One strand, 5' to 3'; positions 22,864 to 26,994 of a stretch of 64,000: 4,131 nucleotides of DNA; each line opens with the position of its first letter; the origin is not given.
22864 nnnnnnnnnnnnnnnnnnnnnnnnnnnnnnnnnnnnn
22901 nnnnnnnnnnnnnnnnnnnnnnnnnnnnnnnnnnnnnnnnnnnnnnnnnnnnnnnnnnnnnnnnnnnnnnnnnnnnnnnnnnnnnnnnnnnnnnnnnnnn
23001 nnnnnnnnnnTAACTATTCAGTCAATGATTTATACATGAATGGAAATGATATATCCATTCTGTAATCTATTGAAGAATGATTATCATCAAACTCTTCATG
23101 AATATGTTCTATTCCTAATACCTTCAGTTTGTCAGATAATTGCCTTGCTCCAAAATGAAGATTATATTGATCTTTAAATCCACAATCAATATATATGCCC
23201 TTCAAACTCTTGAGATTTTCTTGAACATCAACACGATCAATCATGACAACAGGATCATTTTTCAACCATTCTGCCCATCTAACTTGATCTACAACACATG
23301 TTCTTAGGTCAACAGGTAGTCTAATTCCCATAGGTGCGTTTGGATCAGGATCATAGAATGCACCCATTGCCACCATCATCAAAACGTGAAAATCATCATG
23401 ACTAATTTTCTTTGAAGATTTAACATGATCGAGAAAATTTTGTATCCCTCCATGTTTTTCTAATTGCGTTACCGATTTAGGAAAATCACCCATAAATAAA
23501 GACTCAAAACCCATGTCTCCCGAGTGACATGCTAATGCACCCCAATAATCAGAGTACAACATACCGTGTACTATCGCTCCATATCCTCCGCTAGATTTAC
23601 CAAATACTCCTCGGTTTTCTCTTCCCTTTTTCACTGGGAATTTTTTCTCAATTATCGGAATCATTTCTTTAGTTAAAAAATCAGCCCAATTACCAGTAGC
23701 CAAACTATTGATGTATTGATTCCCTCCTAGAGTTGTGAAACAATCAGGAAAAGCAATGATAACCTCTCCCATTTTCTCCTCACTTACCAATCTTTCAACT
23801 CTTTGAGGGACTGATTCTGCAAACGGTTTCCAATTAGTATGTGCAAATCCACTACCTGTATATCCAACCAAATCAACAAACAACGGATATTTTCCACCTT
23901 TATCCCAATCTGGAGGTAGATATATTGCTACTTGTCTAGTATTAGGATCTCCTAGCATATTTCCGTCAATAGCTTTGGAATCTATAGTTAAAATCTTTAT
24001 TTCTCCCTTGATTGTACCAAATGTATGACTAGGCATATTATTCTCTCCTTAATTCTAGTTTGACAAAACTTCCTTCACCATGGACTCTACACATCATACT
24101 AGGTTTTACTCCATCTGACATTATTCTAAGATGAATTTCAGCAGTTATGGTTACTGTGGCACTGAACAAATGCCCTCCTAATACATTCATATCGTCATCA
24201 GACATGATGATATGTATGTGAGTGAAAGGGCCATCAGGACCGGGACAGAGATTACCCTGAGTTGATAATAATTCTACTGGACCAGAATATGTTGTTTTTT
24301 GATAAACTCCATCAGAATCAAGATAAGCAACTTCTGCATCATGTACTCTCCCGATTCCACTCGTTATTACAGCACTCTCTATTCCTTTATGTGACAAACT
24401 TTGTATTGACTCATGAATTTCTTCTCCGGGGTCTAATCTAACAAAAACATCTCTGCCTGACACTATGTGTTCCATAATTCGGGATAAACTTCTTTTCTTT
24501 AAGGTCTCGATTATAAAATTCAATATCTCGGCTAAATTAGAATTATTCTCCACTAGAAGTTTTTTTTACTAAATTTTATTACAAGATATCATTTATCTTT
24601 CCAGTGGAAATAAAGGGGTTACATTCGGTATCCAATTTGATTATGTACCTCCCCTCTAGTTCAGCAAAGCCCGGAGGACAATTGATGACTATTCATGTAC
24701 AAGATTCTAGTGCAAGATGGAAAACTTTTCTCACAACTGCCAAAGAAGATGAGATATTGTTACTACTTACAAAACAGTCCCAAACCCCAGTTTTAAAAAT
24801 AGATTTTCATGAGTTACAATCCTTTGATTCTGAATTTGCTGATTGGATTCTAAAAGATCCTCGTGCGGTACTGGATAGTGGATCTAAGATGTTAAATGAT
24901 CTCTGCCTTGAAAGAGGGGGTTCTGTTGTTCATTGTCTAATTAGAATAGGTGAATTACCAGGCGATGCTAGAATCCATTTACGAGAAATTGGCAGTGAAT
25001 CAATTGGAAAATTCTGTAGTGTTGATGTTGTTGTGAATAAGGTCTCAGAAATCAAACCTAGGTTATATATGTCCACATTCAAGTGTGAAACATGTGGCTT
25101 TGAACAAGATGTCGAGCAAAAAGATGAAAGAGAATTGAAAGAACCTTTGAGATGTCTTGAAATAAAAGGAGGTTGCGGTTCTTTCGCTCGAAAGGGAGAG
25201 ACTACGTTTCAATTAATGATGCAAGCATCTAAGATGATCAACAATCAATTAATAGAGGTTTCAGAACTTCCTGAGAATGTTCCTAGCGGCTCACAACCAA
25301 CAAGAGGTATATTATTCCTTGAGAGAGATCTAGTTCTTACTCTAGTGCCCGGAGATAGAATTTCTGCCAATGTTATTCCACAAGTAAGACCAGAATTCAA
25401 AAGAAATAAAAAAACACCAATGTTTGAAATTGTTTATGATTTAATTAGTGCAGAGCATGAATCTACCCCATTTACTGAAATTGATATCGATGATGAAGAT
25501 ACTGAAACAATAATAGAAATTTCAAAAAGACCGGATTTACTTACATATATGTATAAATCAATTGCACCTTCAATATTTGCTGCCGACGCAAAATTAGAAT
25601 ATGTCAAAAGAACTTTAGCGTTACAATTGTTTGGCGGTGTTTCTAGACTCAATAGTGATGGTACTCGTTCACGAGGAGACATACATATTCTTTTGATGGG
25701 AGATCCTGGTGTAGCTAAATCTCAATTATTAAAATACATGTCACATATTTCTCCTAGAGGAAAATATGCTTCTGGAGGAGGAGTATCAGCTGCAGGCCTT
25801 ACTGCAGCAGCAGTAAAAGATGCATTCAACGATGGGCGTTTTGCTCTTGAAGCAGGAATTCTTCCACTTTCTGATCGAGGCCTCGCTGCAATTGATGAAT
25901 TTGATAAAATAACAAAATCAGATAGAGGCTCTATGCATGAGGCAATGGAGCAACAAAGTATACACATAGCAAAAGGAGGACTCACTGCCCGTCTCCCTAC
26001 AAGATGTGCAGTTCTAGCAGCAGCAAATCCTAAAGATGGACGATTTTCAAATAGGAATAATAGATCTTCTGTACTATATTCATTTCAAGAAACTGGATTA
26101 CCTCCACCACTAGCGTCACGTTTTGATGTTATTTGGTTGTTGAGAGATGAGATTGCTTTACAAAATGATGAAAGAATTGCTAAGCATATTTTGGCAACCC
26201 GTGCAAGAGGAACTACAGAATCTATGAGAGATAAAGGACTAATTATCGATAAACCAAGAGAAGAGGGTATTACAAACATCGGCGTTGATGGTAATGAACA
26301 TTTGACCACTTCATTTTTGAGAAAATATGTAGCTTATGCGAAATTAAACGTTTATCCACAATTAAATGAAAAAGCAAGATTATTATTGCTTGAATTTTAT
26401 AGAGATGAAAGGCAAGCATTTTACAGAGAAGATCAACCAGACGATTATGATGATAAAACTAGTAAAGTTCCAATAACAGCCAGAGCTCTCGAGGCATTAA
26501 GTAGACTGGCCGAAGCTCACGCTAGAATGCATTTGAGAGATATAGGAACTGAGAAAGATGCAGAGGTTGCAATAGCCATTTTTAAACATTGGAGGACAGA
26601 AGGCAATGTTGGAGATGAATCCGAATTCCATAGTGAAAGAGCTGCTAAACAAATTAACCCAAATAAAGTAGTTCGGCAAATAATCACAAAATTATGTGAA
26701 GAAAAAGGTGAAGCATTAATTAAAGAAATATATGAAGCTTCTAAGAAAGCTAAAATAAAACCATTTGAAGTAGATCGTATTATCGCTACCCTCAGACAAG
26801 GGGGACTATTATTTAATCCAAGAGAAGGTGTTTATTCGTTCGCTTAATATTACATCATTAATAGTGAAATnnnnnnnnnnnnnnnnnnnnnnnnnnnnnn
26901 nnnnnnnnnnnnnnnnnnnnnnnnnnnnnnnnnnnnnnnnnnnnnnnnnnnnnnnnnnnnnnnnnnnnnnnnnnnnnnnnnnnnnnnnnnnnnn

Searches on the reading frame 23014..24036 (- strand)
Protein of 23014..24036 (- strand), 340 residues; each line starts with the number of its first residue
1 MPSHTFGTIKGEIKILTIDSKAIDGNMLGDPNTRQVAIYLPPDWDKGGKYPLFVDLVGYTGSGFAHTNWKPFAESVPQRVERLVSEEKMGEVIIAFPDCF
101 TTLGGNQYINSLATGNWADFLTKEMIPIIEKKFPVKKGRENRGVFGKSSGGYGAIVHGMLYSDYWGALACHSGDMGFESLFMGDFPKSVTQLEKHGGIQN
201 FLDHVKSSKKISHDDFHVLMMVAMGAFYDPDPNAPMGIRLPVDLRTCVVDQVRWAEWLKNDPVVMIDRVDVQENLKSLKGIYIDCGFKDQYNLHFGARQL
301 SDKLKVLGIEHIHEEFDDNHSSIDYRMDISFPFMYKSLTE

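Call 80: search_protein_families(library=pfam, proteins=[window:23014-24036:-], max_evalue=0.0001)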
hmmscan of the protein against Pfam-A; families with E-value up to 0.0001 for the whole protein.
window:23014-24036:- (340 aa): 1 family
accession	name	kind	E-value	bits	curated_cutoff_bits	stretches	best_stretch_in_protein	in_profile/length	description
PF00756.26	Esterase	-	2.3e-16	60.8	22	1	34-322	8-237/251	Putative esterase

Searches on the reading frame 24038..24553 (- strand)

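Call 80: search_protein_families(library=pfam, proteins=[window:24038-24553:-], max_evalue=0.0001)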
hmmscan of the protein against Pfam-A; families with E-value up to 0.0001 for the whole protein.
window:24038-24553:- (171 aa): 1 family
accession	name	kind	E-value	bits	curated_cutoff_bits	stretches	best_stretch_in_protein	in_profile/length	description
PF03479.20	PCC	-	8.8e-27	94.2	25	1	36-143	3-113/117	Plants and Prokaryotes Conserved (PCC) domain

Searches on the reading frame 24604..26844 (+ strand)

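Call 12: search_protein_families(library=pfam, proteins=[window:24604-26844:+], max_evalue=0.001)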
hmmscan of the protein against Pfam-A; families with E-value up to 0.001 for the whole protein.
window:24604-26844:+ (747 aa): 6 families
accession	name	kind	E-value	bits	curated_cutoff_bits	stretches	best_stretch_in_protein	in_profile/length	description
PF00493.29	MCM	-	4.6e-75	252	23.3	1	300-532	2-223/224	MCM P-loop domain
PF17855.7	MCM_lid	-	8.8e-22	77.8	27.4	1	571-662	2-85/87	MCM AAA-lid domain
PF17207.9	MCM_OB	-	4e-21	75.5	24.8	1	125-256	1-119/126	MCM OB domain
PF01078.27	Mg_chelatase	-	2.6e-07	30.7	20.3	1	411-488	93-171/207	Magnesium chelatase, subunit ChlI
PF07728.20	AAA_5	-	2.1e-06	28.2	22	1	361-485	1-129/139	AAA domain (dynein-related subfamily)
PF14551.11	MCM_N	-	0.00093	20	24.9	0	59-104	31-76/95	MCM N-terminal domain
